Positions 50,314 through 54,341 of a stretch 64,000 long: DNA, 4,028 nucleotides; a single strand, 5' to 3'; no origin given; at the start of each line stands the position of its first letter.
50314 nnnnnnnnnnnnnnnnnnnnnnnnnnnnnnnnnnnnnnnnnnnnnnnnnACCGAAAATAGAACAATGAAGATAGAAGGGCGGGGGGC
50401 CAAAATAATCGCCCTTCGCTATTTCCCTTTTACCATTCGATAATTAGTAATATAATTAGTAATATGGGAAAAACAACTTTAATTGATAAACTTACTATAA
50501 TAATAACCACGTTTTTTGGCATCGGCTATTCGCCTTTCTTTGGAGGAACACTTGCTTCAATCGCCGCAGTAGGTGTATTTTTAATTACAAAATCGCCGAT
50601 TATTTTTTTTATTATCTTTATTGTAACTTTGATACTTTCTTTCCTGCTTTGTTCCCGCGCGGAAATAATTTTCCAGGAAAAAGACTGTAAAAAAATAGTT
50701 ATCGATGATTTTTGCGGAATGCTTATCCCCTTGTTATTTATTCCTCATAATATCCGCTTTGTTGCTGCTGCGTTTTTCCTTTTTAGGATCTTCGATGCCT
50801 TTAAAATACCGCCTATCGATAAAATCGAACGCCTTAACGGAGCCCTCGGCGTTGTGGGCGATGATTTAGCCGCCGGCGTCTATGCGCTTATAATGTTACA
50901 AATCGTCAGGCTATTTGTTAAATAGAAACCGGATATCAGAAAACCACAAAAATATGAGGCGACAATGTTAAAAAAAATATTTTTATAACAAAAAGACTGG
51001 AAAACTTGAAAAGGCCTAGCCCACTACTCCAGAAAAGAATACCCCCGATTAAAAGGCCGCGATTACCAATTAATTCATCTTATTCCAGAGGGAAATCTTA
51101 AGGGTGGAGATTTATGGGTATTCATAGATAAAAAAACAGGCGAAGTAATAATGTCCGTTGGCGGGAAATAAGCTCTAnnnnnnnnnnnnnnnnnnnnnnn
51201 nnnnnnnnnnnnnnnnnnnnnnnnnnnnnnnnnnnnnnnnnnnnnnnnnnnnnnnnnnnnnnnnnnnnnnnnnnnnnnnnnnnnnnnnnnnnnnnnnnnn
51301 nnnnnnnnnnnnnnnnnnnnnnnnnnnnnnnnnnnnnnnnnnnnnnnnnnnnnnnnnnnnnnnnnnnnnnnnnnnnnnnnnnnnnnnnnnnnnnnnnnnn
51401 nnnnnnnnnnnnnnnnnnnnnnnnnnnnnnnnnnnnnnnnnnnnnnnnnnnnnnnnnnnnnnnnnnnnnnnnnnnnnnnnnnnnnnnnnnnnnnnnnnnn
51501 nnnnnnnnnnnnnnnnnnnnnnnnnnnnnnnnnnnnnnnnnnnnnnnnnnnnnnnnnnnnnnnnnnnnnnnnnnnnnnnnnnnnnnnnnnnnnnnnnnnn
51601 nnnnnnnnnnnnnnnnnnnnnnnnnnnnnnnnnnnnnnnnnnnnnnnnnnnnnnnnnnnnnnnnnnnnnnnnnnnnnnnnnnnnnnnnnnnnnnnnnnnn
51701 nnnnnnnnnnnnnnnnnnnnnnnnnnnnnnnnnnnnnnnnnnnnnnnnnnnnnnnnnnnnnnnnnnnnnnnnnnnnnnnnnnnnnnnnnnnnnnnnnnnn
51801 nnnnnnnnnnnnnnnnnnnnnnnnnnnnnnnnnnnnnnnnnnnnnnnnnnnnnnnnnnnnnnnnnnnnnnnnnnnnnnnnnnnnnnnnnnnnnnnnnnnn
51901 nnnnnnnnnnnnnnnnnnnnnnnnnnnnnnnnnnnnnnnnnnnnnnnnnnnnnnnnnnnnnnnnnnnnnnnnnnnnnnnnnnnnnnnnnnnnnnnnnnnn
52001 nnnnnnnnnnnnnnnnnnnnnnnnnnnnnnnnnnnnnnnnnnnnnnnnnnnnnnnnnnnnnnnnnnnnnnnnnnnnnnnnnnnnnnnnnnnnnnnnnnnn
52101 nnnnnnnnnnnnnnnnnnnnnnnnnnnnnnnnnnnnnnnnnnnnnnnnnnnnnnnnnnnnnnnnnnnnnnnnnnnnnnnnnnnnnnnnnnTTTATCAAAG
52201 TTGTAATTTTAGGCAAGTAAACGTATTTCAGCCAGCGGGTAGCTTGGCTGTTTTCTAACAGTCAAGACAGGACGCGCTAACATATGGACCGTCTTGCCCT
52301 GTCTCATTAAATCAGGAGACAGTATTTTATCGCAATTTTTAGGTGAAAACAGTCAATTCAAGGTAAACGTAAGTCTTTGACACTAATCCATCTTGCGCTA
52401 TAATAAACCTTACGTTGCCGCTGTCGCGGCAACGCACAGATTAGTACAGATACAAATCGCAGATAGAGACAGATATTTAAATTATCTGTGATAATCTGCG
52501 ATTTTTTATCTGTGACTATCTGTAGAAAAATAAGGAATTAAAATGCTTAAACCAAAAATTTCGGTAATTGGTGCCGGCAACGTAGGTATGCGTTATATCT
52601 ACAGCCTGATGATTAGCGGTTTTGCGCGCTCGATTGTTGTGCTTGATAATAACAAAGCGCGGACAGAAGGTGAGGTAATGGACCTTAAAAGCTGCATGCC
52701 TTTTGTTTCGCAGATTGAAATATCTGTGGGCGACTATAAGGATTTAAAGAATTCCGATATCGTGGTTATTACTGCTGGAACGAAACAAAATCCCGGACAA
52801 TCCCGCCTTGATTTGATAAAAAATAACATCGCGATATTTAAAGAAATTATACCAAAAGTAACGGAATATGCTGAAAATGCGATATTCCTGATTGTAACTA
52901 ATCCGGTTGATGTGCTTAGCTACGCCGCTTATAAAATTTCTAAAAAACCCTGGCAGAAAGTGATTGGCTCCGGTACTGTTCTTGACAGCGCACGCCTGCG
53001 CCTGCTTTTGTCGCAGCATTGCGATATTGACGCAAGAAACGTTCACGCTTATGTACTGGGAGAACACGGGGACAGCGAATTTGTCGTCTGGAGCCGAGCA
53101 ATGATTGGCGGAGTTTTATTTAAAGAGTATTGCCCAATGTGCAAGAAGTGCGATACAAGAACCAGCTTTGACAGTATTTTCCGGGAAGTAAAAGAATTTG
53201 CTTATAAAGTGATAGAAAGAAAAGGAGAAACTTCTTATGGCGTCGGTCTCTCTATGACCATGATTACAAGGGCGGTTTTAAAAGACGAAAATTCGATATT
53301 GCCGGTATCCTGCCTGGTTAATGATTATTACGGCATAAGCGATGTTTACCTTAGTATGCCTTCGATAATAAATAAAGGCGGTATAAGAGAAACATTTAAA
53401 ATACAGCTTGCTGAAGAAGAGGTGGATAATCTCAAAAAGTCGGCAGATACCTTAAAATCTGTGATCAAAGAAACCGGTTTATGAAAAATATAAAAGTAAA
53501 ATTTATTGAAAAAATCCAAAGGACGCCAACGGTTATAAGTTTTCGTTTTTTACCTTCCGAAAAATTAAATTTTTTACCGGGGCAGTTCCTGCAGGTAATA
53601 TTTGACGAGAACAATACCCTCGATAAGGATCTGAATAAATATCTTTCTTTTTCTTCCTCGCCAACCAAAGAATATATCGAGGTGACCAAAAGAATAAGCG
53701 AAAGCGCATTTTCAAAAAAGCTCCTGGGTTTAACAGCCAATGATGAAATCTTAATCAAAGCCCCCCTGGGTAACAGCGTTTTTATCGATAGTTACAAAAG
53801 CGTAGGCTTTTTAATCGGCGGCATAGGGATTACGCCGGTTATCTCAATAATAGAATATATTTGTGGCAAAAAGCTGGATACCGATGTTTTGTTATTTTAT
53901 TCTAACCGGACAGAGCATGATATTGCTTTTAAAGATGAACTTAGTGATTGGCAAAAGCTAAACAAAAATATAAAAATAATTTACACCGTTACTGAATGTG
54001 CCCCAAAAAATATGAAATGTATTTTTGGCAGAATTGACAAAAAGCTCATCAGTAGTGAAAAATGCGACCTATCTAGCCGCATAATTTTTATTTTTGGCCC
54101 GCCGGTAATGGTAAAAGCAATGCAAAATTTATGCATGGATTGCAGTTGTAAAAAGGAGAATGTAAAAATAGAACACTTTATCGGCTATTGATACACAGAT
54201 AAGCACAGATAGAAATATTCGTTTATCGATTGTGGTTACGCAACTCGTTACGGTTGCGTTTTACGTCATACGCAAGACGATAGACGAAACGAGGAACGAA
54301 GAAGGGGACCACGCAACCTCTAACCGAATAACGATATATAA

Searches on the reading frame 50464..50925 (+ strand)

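Call 64: search_protein_families(library=pfam, proteins=[window:50464-50925:+], max_evalue=0.00001)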
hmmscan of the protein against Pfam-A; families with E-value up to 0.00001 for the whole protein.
window:50464-50925:+ (153 aa): 1 family
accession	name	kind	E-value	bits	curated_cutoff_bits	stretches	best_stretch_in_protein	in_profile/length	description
PF04608.18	PgpA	-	2.1e-35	122.2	28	1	13-148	1-140/141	Phosphatidylglycerophosphatase A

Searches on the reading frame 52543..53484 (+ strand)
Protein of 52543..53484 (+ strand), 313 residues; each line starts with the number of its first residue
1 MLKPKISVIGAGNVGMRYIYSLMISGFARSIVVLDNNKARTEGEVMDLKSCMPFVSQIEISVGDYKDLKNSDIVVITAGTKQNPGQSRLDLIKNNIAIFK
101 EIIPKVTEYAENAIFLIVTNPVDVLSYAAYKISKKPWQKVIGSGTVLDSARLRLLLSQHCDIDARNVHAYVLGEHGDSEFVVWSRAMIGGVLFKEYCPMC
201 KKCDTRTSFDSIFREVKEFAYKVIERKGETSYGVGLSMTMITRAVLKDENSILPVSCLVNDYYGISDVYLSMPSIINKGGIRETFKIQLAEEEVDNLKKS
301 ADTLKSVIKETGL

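Call 64: search_protein_families(library=pfam, proteins=[window:52543-53484:+], max_evalue=0.00001)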
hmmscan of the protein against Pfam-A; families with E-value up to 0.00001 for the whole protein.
window:52543-53484:+ (313 aa): 2 families
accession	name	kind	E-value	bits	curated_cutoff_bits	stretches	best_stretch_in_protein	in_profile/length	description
PF00056.29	Ldh_1_N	-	9.7e-43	146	27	1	5-142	2-141/141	lactate/malate dehydrogenase, NAD binding domain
PF02866.23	Ldh_1_C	-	7.9e-38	130.6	22.6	1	145-310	1-169/174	lactate/malate dehydrogenase, alpha/beta C-terminal domain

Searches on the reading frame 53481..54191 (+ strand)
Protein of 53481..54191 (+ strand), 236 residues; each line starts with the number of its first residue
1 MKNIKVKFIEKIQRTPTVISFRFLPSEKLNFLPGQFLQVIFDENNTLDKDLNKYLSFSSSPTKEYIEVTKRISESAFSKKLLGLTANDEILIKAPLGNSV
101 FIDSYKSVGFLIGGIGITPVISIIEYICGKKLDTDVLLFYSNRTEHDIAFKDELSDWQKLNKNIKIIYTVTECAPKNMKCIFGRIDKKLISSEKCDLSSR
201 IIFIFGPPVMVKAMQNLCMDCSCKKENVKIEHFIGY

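Call 64: search_protein_families(library=pfam, proteins=[window:53481-54191:+], max_evalue=0.00001)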
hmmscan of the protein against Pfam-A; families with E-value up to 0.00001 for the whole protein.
window:53481-54191:+ (236 aa): 1 family
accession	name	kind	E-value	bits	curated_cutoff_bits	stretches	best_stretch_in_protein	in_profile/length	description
PF00175.26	NAD_binding_1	-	1.1e-15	58.6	22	1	111-215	2-108/109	Oxidoreductase NAD-binding domain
